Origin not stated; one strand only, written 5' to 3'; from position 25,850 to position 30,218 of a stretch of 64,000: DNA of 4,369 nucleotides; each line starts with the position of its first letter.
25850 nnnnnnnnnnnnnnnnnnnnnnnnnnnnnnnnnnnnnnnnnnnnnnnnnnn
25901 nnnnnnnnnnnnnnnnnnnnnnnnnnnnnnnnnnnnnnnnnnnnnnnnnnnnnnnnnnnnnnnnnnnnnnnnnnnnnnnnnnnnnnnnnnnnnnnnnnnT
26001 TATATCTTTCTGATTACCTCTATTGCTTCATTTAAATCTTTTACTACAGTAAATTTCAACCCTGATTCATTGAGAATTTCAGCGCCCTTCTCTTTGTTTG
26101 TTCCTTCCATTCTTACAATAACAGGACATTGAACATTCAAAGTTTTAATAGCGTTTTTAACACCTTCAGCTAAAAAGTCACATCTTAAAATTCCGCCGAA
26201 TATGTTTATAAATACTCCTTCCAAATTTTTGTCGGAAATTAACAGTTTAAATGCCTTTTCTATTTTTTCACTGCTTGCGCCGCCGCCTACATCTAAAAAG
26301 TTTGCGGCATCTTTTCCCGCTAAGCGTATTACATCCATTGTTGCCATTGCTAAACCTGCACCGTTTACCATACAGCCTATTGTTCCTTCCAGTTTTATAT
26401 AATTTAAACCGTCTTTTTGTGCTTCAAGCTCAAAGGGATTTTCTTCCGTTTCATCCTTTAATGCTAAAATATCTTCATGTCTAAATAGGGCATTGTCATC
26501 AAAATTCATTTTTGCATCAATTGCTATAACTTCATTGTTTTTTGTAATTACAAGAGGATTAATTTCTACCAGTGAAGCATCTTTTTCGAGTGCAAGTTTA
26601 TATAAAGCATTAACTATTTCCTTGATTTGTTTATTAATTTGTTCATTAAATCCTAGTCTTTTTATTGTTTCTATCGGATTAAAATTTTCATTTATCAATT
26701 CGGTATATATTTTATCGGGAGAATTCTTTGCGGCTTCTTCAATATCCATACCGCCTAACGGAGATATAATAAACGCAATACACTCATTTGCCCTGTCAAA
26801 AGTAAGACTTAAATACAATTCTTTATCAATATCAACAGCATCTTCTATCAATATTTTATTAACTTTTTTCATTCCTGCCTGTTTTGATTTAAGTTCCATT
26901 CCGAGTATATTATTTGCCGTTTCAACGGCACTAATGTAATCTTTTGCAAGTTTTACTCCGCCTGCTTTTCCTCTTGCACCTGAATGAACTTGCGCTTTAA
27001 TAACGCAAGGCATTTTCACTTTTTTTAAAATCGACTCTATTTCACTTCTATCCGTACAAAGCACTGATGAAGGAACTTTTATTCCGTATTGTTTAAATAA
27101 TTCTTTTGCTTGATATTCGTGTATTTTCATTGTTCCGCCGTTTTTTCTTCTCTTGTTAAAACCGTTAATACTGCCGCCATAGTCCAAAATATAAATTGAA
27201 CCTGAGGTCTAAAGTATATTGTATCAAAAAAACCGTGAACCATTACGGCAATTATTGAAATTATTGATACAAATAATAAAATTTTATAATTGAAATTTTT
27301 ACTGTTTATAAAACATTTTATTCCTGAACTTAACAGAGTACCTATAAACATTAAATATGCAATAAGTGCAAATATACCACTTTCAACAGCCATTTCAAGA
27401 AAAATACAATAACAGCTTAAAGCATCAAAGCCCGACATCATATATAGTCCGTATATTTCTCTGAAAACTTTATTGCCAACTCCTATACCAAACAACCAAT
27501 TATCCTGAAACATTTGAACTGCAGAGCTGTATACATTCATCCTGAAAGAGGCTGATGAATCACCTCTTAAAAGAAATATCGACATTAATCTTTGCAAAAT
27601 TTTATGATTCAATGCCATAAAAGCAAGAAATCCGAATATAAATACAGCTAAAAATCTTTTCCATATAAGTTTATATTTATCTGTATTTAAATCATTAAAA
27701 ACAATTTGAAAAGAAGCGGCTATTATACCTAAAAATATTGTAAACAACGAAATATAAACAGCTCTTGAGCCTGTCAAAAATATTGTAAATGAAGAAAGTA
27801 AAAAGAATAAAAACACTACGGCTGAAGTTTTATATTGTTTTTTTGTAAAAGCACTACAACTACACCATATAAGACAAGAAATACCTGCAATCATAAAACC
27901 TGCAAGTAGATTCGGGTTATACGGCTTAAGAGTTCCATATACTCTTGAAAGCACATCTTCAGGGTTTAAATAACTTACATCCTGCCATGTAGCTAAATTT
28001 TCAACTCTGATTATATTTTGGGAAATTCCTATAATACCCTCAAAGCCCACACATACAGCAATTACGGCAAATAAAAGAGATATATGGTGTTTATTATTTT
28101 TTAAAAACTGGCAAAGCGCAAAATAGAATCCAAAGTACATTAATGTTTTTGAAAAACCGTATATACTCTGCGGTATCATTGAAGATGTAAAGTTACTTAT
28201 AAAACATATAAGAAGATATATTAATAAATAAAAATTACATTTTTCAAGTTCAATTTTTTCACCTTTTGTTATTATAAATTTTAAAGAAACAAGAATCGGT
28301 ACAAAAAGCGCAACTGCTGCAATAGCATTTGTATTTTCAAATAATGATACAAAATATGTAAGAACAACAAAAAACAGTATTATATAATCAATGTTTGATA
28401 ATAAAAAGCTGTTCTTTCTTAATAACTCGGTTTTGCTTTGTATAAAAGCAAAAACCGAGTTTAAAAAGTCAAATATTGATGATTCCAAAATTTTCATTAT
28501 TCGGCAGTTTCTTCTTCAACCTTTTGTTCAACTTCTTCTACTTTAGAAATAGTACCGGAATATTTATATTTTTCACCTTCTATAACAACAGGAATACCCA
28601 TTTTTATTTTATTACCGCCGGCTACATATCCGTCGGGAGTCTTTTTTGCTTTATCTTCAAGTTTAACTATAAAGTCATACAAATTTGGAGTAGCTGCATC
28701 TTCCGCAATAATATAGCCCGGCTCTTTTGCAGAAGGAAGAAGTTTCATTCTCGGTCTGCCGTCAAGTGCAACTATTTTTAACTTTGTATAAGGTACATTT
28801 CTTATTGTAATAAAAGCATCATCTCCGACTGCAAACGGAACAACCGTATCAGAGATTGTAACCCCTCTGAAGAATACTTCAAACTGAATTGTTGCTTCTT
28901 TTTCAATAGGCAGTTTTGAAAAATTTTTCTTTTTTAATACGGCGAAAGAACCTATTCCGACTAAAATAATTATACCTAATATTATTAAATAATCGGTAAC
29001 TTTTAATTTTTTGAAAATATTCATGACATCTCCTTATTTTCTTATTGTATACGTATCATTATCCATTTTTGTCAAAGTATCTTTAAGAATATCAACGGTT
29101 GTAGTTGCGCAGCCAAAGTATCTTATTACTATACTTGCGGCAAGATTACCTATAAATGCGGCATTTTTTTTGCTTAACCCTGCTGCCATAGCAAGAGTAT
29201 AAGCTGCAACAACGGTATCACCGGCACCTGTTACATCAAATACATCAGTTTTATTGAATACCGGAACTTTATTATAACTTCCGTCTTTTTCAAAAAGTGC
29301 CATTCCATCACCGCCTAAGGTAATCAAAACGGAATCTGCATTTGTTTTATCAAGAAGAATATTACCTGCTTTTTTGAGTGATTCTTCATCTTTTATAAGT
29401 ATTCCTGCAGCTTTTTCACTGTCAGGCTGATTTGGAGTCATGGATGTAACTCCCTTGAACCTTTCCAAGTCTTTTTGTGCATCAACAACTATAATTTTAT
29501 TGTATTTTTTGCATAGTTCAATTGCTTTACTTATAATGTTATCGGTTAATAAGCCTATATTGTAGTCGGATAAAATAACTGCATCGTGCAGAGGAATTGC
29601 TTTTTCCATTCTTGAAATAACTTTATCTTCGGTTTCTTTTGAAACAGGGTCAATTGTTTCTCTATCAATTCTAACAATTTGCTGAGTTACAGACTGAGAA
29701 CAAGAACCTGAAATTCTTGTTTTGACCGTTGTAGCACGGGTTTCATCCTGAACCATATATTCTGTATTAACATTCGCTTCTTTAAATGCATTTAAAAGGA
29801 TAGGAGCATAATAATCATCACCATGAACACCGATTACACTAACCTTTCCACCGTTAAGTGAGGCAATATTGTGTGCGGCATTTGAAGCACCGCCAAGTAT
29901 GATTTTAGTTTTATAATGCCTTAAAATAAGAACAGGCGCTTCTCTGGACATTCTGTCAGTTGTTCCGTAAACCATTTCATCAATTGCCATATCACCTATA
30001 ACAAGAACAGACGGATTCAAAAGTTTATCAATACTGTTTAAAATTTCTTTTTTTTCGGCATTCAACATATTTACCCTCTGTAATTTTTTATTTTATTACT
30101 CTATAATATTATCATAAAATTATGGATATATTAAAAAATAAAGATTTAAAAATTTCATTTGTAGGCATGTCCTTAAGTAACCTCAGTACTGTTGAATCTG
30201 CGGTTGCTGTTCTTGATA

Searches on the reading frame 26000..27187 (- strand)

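Call 33: search_protein_families(library=ncbifam, proteins=[window:26000-27187:-], max_evalue=0.001)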
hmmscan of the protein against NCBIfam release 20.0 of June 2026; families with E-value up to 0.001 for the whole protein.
window:26000-27187:- (395 aa): 9 families
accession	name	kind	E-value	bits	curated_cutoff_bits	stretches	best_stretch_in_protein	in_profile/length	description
NF001913.0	PRK00696.1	equivalog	6.7e-146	486.2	370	1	20-393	1-382/388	ADP-forming succinate--CoA ligase subunit beta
TIGR01016.1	sucCoAbeta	subfamily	7.7e-144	479.4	375.55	1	20-390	1-379/386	succinate-CoA ligase subunit beta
NF010647.0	PRK14046.1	equivalog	6.8e-122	407.3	604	1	20-390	1-379/392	malate--CoA ligase subunit beta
NF045492.1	HydPropCoALig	equivalog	3.2e-07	29.1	1300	1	22-228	19-228/700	3-hydroxypropionate--CoA ligase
NF045493.1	HydDutCoALig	equivalog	3.7e-06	25.8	1300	1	11-150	475-611/698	4-hydroxybutyrate--CoA ligase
NF004679.0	PRK06019.1-5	equivalog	7.9e-05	21.6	326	1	23-134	99-196/376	5-(carboxyamino)imidazole ribonucleotide synthase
TIGR02717.1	AcCoA-syn-alpha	equivalog_domain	0.00033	19.4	567.15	1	292-394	341-442/447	acetate--CoA ligase alpha subunit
TIGR01142.1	purT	equivalog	0.00071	18.6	502.15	0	36-160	114-227/380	phosphoribosylglycinamide formyltransferase 2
NF006766.0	PRK09288.1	equivalog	0.00076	18.3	339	0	42-156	133-234/396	formate-dependent phosphoribosylglycinamide formyltransferase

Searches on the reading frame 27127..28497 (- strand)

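Call 62: search_protein_families(library=pfam, proteins=[window:27127-28497:-], max_evalue=0.00001)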
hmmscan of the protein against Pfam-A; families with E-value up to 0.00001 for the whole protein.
window:27127-28497:- (456 aa): 1 family
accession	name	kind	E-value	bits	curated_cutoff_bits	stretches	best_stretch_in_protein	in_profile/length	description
PF04932.20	Wzy_C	-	8e-12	45.6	31.7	1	230-382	1-149/149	O-Antigen ligase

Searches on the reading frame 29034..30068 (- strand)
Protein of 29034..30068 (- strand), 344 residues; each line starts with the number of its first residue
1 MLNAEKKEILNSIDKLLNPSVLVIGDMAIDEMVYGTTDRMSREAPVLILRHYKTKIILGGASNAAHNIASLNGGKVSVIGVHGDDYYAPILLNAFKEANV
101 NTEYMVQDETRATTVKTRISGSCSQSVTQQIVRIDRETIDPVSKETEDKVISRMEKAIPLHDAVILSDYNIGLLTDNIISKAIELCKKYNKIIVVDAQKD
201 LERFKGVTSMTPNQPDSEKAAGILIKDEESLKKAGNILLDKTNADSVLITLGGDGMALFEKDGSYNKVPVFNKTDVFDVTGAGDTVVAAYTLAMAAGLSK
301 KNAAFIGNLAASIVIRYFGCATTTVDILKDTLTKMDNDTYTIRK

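Call 62: search_protein_families(library=pfam, proteins=[window:29034-30068:-], max_evalue=0.00001)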
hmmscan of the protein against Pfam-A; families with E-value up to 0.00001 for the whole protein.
window:29034-30068:- (344 aa): 1 family
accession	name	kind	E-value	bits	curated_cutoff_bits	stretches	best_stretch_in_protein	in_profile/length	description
PF00294.29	PfkB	-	5.4e-39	134.8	25.8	1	20-323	3-298/302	pfkB family carbohydrate kinase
